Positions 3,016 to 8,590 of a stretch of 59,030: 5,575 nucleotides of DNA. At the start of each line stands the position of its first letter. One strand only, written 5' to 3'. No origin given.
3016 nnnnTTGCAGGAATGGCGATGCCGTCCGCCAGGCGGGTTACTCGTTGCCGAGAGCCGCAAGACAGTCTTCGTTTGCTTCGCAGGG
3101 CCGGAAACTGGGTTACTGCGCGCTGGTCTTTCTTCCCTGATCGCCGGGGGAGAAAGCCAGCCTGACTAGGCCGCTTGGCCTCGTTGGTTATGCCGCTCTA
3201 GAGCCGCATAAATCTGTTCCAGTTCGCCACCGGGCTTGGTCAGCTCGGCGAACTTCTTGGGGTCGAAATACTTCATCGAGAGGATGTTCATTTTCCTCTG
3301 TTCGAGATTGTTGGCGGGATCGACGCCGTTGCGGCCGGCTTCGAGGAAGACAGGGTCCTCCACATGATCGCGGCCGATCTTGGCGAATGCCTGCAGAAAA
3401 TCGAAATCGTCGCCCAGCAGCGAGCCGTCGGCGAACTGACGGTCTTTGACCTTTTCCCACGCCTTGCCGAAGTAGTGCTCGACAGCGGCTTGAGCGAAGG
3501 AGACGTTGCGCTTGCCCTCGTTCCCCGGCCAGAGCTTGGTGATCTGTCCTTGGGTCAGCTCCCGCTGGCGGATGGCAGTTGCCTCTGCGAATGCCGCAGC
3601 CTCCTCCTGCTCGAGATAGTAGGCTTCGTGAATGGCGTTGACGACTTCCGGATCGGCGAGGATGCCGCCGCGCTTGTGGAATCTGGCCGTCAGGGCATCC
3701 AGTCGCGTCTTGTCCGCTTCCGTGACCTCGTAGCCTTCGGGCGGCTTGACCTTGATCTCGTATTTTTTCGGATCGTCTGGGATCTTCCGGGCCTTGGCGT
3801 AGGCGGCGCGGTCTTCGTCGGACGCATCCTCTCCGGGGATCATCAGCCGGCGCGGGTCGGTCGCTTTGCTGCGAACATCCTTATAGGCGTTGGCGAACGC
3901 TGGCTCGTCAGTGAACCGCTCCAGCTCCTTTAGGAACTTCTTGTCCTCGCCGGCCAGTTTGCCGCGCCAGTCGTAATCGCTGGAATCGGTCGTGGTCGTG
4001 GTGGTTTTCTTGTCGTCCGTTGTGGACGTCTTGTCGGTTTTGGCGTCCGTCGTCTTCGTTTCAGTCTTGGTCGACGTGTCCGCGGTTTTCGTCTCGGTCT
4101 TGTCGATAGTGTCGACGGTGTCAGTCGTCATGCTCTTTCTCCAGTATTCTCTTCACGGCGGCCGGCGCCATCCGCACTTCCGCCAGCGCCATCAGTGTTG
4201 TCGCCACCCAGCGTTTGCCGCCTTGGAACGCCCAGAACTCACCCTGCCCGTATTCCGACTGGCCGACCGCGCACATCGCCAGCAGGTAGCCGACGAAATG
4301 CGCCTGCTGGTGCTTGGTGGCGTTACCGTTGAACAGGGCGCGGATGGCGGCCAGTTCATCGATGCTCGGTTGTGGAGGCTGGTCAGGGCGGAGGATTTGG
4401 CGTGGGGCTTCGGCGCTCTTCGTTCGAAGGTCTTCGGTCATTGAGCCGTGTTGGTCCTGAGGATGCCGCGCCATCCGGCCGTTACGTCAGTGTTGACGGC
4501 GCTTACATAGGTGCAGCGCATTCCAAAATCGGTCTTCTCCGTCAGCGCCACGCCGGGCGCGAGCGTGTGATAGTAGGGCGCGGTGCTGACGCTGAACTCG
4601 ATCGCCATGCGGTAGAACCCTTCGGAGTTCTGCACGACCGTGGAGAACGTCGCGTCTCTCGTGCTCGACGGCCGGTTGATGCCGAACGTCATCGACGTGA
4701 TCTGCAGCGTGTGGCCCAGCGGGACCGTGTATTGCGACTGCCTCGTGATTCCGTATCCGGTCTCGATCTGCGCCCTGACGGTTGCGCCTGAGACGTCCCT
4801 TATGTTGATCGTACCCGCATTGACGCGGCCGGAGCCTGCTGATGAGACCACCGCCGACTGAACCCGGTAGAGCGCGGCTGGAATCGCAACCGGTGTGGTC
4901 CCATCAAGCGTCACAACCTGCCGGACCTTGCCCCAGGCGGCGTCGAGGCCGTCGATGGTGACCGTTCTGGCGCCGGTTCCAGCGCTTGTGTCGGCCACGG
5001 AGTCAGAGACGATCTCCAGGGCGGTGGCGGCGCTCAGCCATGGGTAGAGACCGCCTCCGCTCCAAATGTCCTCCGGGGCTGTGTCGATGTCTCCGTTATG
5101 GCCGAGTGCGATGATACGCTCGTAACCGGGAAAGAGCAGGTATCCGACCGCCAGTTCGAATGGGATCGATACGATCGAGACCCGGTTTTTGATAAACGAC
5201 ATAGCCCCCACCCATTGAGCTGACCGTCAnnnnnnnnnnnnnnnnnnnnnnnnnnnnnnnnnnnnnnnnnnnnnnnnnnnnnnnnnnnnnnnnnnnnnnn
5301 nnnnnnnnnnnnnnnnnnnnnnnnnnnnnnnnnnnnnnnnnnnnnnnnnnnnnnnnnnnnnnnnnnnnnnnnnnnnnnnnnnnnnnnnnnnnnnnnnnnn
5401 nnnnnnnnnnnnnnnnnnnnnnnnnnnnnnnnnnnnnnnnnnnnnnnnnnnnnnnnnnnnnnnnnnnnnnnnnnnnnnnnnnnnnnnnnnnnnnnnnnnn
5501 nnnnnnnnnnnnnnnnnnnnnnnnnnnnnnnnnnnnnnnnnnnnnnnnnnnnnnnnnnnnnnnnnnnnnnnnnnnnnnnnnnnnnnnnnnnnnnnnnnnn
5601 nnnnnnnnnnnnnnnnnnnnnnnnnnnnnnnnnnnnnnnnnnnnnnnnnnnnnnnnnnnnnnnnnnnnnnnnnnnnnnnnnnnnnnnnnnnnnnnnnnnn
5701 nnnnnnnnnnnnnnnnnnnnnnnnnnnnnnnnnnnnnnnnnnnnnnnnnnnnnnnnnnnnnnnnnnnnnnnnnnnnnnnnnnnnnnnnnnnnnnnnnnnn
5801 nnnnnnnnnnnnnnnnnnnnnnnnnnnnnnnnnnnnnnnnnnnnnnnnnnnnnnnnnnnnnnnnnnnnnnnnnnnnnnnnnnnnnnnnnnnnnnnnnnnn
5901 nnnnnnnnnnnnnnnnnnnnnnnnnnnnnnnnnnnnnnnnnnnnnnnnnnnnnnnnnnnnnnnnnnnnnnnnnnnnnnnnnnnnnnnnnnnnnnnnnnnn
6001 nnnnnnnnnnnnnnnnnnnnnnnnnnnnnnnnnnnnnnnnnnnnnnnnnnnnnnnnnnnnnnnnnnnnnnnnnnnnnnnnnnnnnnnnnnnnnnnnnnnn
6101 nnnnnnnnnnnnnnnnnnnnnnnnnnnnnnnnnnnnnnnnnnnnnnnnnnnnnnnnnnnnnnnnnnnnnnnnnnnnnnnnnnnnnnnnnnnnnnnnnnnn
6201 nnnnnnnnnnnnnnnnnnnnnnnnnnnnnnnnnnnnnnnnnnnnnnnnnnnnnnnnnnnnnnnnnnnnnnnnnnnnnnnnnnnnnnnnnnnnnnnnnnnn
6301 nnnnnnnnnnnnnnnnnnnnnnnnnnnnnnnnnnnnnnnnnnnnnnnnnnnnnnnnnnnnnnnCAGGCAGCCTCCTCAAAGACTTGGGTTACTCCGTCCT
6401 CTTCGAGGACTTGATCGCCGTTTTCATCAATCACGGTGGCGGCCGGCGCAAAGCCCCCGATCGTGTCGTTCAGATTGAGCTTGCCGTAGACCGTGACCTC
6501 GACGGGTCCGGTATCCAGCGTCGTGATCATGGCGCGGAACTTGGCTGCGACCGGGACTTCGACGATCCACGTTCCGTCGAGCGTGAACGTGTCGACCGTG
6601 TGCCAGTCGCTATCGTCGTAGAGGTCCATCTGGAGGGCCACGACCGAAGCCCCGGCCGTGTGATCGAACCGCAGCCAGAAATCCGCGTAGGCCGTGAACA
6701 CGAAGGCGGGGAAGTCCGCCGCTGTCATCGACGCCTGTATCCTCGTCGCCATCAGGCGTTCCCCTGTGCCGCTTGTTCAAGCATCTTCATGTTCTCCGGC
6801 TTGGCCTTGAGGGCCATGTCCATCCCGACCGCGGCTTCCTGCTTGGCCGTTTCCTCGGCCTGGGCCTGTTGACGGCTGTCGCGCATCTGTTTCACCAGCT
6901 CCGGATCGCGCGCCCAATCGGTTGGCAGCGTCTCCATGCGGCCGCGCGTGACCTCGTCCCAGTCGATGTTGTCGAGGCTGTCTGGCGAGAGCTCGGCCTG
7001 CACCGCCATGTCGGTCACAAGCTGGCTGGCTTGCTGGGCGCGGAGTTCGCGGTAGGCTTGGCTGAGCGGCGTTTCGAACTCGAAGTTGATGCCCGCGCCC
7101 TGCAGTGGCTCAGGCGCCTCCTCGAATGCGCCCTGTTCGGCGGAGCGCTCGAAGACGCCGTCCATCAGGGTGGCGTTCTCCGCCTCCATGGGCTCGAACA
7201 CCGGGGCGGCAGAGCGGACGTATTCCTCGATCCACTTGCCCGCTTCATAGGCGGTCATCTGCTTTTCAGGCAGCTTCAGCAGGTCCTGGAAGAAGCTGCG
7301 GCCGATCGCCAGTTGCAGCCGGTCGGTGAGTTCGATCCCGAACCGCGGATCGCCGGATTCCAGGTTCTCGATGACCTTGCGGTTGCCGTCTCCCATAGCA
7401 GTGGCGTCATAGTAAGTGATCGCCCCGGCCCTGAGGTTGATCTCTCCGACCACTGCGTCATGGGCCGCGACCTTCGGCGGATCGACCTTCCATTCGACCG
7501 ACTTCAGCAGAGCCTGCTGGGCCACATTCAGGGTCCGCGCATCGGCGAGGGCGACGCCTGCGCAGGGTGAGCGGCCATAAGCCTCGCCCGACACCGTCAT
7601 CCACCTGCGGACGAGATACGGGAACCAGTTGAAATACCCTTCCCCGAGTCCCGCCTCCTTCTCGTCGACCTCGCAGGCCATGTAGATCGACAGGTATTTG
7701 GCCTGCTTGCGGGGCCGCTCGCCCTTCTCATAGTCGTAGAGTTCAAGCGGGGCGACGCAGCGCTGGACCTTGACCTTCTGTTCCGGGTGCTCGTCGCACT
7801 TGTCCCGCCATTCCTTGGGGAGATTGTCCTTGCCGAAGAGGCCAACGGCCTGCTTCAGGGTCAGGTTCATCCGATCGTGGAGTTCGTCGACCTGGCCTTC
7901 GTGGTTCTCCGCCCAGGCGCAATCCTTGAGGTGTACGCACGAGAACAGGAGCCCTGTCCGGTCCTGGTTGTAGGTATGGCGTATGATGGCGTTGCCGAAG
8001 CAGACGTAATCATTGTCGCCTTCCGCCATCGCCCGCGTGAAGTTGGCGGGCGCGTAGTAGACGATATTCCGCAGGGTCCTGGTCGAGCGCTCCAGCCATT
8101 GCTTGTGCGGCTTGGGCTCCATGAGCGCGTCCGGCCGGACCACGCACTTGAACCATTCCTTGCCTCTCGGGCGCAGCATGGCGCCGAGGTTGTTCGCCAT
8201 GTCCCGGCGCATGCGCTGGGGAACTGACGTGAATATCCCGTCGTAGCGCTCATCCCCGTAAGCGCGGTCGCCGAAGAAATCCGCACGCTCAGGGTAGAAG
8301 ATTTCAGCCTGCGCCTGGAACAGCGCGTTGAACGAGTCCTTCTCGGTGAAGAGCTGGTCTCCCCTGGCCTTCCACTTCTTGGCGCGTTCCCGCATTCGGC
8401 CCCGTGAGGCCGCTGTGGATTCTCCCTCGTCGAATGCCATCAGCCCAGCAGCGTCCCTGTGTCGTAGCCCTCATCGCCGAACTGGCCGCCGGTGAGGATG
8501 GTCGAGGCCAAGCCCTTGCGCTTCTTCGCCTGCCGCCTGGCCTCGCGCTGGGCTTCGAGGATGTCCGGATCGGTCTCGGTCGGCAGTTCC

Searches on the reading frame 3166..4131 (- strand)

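Call 42: search_protein_families(library=phrogs, proteins=[window:3166-4131:-], max_evalue=0.00001)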
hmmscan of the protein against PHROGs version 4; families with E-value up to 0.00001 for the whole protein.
window:3166-4131:- (321 aa): 1 family
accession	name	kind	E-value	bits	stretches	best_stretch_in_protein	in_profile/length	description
phrog_3742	-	unknown function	1.5e-19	72.1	1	12-291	5-266/287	-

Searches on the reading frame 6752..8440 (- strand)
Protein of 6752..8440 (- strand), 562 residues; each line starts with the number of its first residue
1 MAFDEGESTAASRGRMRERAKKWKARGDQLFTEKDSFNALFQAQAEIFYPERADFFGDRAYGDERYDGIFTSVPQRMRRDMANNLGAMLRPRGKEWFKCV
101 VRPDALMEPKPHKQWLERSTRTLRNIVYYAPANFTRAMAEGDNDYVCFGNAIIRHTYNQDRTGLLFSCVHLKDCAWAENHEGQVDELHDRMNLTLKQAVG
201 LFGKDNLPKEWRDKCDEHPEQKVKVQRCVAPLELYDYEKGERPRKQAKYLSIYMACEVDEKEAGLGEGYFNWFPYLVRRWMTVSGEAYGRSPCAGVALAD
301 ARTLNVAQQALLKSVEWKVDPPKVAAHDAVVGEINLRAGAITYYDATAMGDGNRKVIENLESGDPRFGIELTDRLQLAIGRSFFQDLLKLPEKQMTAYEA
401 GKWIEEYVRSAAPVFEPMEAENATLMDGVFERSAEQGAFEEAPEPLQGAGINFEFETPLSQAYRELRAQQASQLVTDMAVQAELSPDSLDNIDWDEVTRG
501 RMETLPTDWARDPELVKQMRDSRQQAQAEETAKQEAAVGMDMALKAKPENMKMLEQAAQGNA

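Call 42: search_protein_families(library=phrogs, proteins=[window:6752-8440:-], max_evalue=0.00001)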
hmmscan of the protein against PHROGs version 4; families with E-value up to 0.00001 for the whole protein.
window:6752-8440:- (562 aa): 4 families
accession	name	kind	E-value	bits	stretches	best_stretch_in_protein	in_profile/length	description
phrog_332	-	connector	2.7e-76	258.1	1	15-552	6-554/560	head-tail adaptor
phrog_449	-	connector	1.5e-29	103.9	1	18-549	3-514/520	head-tail adaptor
phrog_21643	-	unknown function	1.3e-26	94.4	1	309-548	9-251/268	-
phrog_21528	-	unknown function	1.4e-15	58.4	1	28-231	11-215/224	-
